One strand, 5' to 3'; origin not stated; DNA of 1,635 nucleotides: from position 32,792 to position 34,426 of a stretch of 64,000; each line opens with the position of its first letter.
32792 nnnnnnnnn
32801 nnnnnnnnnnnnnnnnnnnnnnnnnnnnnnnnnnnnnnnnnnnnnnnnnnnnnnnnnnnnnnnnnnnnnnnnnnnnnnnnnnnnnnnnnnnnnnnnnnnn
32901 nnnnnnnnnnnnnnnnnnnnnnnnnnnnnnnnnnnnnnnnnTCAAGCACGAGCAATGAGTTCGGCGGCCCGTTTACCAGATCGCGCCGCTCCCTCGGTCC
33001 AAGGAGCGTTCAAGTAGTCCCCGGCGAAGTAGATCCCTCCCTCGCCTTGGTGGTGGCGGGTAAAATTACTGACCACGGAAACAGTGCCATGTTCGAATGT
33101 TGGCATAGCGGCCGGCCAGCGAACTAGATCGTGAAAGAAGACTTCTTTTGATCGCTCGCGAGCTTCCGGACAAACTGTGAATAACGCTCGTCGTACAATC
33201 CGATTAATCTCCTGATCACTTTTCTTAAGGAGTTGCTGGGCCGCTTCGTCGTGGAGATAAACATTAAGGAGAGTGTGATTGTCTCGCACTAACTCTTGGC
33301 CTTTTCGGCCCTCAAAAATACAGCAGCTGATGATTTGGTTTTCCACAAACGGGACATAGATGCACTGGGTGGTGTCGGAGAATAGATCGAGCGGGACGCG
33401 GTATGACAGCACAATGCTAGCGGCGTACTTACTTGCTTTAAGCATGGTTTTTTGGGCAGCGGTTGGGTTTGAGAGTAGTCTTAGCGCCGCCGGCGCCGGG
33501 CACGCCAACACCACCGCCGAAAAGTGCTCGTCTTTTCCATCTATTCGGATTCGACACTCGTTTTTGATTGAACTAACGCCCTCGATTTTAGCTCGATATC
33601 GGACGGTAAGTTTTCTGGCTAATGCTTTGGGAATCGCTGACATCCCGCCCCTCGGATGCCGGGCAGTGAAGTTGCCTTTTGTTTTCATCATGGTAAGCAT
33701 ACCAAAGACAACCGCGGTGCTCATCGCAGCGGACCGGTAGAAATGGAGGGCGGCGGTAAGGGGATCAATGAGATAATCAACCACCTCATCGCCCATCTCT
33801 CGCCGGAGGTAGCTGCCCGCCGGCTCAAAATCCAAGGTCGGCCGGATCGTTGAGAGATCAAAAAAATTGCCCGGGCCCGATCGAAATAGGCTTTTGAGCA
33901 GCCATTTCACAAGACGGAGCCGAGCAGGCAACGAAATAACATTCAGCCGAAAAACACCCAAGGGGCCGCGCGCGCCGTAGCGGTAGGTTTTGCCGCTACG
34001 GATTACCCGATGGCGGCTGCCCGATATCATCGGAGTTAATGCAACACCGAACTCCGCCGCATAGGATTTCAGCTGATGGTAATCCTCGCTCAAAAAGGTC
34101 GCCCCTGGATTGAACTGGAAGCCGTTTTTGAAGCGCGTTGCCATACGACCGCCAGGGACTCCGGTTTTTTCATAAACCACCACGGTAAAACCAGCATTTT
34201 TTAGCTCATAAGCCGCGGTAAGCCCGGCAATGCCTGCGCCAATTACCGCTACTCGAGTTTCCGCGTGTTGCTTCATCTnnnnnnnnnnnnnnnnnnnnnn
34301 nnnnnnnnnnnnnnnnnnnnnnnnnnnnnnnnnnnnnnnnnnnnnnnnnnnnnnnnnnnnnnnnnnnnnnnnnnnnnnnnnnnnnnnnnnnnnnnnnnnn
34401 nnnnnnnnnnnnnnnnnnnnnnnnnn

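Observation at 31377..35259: Cluster of three FAD/NAD(P)-binding oxidoreductases (CrtI-like, amine-oxidase-like, TrxR-like)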

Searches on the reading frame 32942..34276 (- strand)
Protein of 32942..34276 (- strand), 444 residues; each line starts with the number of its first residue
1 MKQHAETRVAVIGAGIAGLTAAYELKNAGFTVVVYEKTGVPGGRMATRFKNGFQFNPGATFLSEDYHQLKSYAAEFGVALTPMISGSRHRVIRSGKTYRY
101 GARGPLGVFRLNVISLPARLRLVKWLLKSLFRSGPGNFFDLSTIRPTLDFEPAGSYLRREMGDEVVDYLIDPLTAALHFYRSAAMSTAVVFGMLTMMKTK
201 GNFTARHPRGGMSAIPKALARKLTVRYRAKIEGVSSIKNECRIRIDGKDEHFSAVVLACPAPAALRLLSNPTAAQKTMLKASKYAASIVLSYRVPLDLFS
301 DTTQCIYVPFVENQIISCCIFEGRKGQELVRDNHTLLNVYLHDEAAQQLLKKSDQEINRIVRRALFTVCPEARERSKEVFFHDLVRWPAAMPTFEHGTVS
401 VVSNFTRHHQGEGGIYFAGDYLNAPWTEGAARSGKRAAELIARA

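Call 3: search_protein_families(library=pfam, proteins=[window:32942-34276:-], max_evalue=0.01)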
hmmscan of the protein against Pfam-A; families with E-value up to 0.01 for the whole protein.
window:32942-34276:- (444 aa): 12 families
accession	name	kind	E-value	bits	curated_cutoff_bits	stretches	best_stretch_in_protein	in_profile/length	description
PF01593.30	Amino_oxidase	-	1.5e-44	153.4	19.8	1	16-441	1-442/443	Flavin containing amine oxidoreductase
PF13450.12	NAD_binding_8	-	2.6e-15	56.9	21.9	1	11-76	1-68/68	NAD(P)-binding Rossmann-like domain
PF01266.30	DAO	-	4.6e-12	46.6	27.9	1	8-72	1-66/353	FAD dependent oxidoreductase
PF00890.30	FAD_binding_2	-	9.8e-08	32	20.4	1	9-47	2-38/414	FAD binding domain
PF07992.20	Pyr_redox_2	-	2.4e-06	27.6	26.1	1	8-45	2-40/291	Pyridine nucleotide-disulphide oxidoreductase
PF01946.23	Thi4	-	2.6e-06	27.3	26.2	1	2-45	13-57/235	Thi4 family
PF12831.13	FAD_oxidored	-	1.1e-05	25.4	27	1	9-47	2-40/416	FAD dependent oxidoreductase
PF03486.20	HI0933_like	-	4.4e-05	23.5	50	1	8-44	2-38/244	HI0933-like protein Rossmann domain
PF01494.25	FAD_binding_3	-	0.00035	20.3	22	1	6-38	1-33/349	FAD binding domain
PF01134.28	GIDA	-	0.00067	19.3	22.1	1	9-36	2-29/391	Glucose inhibited division protein A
PF13738.12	Pyr_redox_3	-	0.0035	17.1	30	1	11-38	2-30/305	Pyridine nucleotide-disulphide oxidoreductase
PF01262.27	AlaDh_PNT_C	-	0.0072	16.2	23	0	6-37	28-59/214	Alanine dehydrogenase/PNT, C-terminal domain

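Call 4: search_protein_families(library=ncbifam, proteins=[window:32942-34276:-], max_evalue=0.01)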
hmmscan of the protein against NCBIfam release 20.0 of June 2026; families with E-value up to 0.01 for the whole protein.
window:32942-34276:- (444 aa): 94 families (the best 25 are shown)
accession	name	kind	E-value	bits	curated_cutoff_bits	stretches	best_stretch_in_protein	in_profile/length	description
NF008845.0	PRK11883.1-5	equivalog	6.2e-25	87.4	560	2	6-197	4-195/468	protoporphyrinogen oxidase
TIGR00562.1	proto_IX_ox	equivalog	7.8e-23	80.8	97.85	2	7-174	3-161/470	protoporphyrinogen oxidase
NF005560.0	PRK07233.1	equivalog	6.9e-21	74.6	252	1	8-441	2-428/435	hypothetical protein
TIGR03467.1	HpnE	equivalog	2.6e-20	73.2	283.05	1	9-442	1-429/430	hydroxysqualene dehydroxylase HpnE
NF008841.0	PRK11883.1-1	equivalog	1.4e-19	70.4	517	2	188-424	200-430/453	protoporphyrinogen oxidase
TIGR02734.1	crtI_fam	subfamily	2.3e-14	53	238.1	1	9-62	1-54/504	phytoene desaturase family protein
NF009409.0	PRK12770.1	subfamily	4.1e-11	42.5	343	1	3-46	15-58/360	putative glutamate synthase subunit beta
NF005548.0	PRK07208.1-4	equivalog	5.4e-11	41.8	389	1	6-59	3-56/488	hypothetical protein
NF005547.0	PRK07208.1-3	equivalog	4.7e-10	38.8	380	1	6-102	4-100/465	hypothetical protein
NF058655.1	CrtID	equivalog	5.3e-10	38.7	640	1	9-61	1-53/478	bifunctional phytoene desaturase/3,4-desaturase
NF045637.1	carotdesatCrtDProt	equivalog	5.8e-10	38.3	580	1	9-62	1-54/485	1-hydroxycarotenoid 3,4-desaturase CrtD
NF009410.0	PRK12771.1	subfamily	1.2e-09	37.3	516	1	5-45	137-177/566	NAD(P)-binding protein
TIGR02733.1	desat_CrtD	equivalog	1.6e-09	37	549.7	1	7-61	2-56/492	C-3',4' desaturase CrtD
NF042421.1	hydcarot_desat_CrtD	equivalog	3e-09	35.9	500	1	8-61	3-56/487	1-hydroxycarotenoid 3,4-desaturase CrtD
NF009454.0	PRK12814.1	equivalog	3.6e-08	32.2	916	1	3-75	190-259/657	putative NADPH-dependent glutamate synthase small subunit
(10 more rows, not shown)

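Call 11: search_solved_structures(query=window:32942-34276:-, max_evalue=0.001)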
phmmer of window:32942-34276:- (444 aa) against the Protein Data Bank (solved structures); distinct sequences matched with E-value up to 0.001: 51.
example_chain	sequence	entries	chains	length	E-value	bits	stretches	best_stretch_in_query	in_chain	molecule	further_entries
1sez_A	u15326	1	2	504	1.9e-17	66.7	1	4-176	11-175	Protoporphyrinogen oxidase, mitochondrial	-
4zcc_A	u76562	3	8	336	5.7e-10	42.1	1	9-63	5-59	Renalase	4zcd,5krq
3lov_A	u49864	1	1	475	8.1e-10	41.6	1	7-196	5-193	Protoporphyrinogen oxidase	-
4rep_A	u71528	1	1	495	4.7e-09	39.1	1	10-62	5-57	Gamma-carotene desaturase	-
3kkj_A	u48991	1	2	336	4.9e-09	39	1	9-63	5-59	Amine oxidase, flavin-containing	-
7rt0_A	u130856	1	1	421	7.8e-09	38.3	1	8-82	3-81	4-methylaminobutanoate oxidase (methylamine-forming)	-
1f8r_A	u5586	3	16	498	1.2e-08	37.7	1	8-81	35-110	L-AMINO ACID OXIDASE | L-amino-acid oxidase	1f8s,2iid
5ts5_A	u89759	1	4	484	2.1e-08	36.9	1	7-81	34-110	Amine oxidase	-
3i6d_A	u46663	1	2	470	2.5e-08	36.7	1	7-180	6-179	Protoporphyrinogen oxidase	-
3kve_A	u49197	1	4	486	1.1e-07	34.6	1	8-81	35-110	L-amino acid oxidase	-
4e0v_A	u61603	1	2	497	1.2e-07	34.4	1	7-82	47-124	L-amino-acid oxidase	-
9rvj_A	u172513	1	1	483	3.2e-07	33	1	7-82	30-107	Tetrapodal ancestor of L-amino acid oxidase: Q225H - W377I double mutant with phenylalanin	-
9run_A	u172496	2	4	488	3.3e-07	33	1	7-82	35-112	Tetrapodal ancestor of L-amino acid oxidase: Q225H-W377I double mutant | Tetrapodal ancestor of L-amino acid oxidases: W377I mutant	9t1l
9rum_A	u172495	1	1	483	3.3e-07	33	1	7-82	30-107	Tetrapodal ancestor of L-amino acid oxidase: Q225A mutant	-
9qs1_A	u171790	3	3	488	3.5e-07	32.9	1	7-82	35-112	Tetrapodal ancestor of L-amino acis oxidases | Tetrapodal ancestor of L-amino acid oxidases | Tetrapodal ancestor of L-amino acid oxidases co-crystallised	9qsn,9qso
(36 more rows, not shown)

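Call 13: find_homologous_proteins(query=window:32942-34276:-, max_evalue=0.00001)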
Query window:32942-34276:- (444 aa): 274 proteins with E <= 0.00001 among 8000 candidates; the best 120 are listed.
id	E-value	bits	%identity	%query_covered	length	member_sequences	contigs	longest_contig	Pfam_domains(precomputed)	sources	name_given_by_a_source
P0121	1.3e-295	998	99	100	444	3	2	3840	PF01946.24,PF01266.31,PF01593.31,PF13450.13,PF00890.31,PF07992.21,PF12831.14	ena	-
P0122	1.3e-220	751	73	100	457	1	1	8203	PF01946.24,PF01266.31,PF01593.31,PF13450.13,PF00890.31,PF07992.21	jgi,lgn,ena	-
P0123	9.2e-220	748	75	98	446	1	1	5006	PF01266.31,PF01593.31,PF13450.13,PF00890.31,PF07992.21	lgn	-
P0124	6.1e-206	703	69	100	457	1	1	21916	PF01946.24,PF01266.31,PF01593.31,PF13450.13,PF00890.31,PF07992.21,PF03486.21,PF12831.14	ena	-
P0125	1.7e-175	602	62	98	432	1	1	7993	PF01946.24,PF01266.31,PF01593.31,PF13450.13,PF00890.31,PF07992.21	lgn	-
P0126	2.0e-142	493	54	98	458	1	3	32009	PF01266.31,PF01593.31,PF13450.13,PF00890.31,PF07992.21,PF03486.21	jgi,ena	-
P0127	2.3e-140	487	52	98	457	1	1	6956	PF01946.24,PF01266.31,PF01593.31,PF13450.13,PF00890.31,PF07992.21,PF12831.14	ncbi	-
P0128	5.8e-140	485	50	99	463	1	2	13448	PF01946.24,PF01266.31,PF01593.31,PF13450.13,PF00890.31,PF07992.21,PF03486.21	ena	-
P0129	1.1e-137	478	51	98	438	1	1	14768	PF01266.31,PF01593.31,PF13450.13,PF00890.31,PF07992.21,PF03486.21,PF12831.14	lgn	-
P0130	6.6e-130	452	49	99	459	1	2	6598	PF01266.31,PF01593.31,PF13450.13,PF00890.31,PF07992.21,PF00070.34,PF03486.21,PF12831.14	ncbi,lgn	-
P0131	1.1e-126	441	48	98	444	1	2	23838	PF01266.31,PF01593.31,PF13450.13,PF07992.21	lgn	-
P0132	9.9e-126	438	49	96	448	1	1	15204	PF01266.31,PF01593.31,PF13450.13,PF00890.31,PF07992.21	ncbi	-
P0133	2.9e-117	410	46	97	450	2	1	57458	PF01266.31,PF01593.31,PF13450.13,PF00890.31,PF07992.21,PF03486.21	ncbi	-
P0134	4.7e-112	393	46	98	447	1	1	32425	PF01946.24,PF01266.31,PF01593.31,PF13450.13,PF00890.31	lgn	-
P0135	2.2e-110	388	43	98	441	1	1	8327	PF01266.31,PF01593.31,PF13450.13,PF00890.31,PF07992.21,PF00070.34,PF03486.21,PF13454.13,PF12831.14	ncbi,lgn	ncbi:MAG: protoporphyrinogen/coproporphyrinogen oxidase [Candidatus Nanoarchaeia archaeon]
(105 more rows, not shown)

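Call 35: predict_structure(alignment_id=A3)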
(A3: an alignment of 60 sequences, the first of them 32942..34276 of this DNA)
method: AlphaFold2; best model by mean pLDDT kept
length: 444 residues; sequences in the alignment: 60
mean_pLDDT: 95.6   pTM: 0.94
mean pLDDT of the five models: 95.6, 95.5, 95.0, 94.8, 94.7
residues with pLDDT >= 90: 408; 70-90: 26; 50-70: 9; < 50: 1
segments of 3 or more residues with pLDDT < 50: none
pLDDT, mean of each block of 10 residues (from residue 1): 77 99 98 98 97 96 95 98 93 94 77 95 93 88 94 98 98 96 97 87 89 98 98 95 97 98 98 98 98 98 97 98 96 98 99 99 98 98 98 96 97 98 97 99 95
secondary structure, 60 per line:
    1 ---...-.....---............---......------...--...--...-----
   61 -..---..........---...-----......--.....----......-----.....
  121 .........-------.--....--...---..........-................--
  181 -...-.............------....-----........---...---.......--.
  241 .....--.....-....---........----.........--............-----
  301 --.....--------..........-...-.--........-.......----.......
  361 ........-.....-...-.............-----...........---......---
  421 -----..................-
elements in order: E8-12 H16-27 E31-36 E48-50 E53-55 H67-76 E80-82 E88-93 E96-100 H105-110 H116-129 H153-161 H163-178 H187-198 E205-208 H214-221 E225-227 E231-237 E240-245 E248-252 E254-257 H261-267 H273-281 E284-295 E303-307 E316-321 H322-325 E334-341 H343-349 H354-368 H370-374 E380-392 H398-408 E415-417 H426-443

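Call 39: fold_search(model_id=the predicted structure, library=pdb)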
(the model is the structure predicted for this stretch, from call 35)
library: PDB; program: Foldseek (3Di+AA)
matches with E <= 10: 1985; with E <= 0.001: 961
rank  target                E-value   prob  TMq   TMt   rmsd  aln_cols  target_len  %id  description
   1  2ivd_B                1.3e-28  1.00  0.82  0.81   3.9       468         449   19  Structure of protoporphyrinogen oxidase from Myxococcus xanthus with acifluorfen (released 2006-10-17)
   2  9a78_B                4.3e-28  1.00  0.76  0.73   5.2       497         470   17  Integrative model of SYFB-CGOX by crosslinking MS and deep learning (released 2024-09-18)
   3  2ive_A                5.1e-28  1.00  0.80  0.79   4.1       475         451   18  Structure of protoporphyrinogen oxidase from Myxococcus xanthus (released 2006-10-17)
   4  2ive_B                1.6e-27  1.00  0.80  0.79   4.5       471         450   19  Structure of protoporphyrinogen oxidase from Myxococcus xanthus (released 2006-10-17)
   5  2ivd_A                1.0e-26  1.00  0.80  0.79   3.9       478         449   19  Structure of protoporphyrinogen oxidase from Myxococcus xanthus with acifluorfen (released 2006-10-17)
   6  1sez_A                2.2e-26  1.00  0.79  0.76   4.4       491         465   20  Crystal Structure of Protoporphyrinogen IX Oxidase (released 2004-04-13)
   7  3nks                  3.6e-25  1.00  0.79  0.76   4.3       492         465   18  Structure of human protoporphyrinogen IX oxidase (released 2011-04-20)
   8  4ivm                  9.4e-25  1.00  0.77  0.74   4.8       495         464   17  Structure of human protoporphyrinogen IX oxidase(R59G) (released 2013-03-06)
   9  8p84_A                2.1e-24  1.00  0.80  0.79   3.9       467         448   18  X-ray structure of Thermoanaerobacterales bacterium monoamine oxidase (released 2023-10-18)
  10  3i6d_B                2.7e-24  1.00  0.75  0.80   4.6       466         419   18  Crystal structure of PPO from bacillus subtilis with AF (released 2009-12-08)
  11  3i6d_A                3.6e-24  1.00  0.75  0.80   4.5       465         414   17  Crystal structure of PPO from bacillus subtilis with AF (released 2009-12-08)
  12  9h5p_A                4.1e-24  1.00  0.80  0.79   3.9       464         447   18  Crystal structure of Thermoanaerobacterales bacterium monoamine oxidase in complex with putrescine (released 2025-01-22)
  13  4ivo                  5.1e-24  1.00  0.79  0.76   4.6       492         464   18  Structure of human protoporphyrinogen IX oxidase(R59Q) (released 2013-03-06)
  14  3lov                  5.7e-24  1.00  0.74  0.73   4.9       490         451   18  Crystal structure of Putative protoporphyrinogen oxidase (YP_001813199.1) from Exiguobacterium sp. 255-15 at 2.06 A reso (released 2010-02-23)
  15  2yg6_A                9.4e-24  1.00  0.77  0.76   4.1       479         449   20  Structure-based redesign of cofactor binding in Putrescine Oxidase: P15I-A394C double mutant (released 2011-05-18)
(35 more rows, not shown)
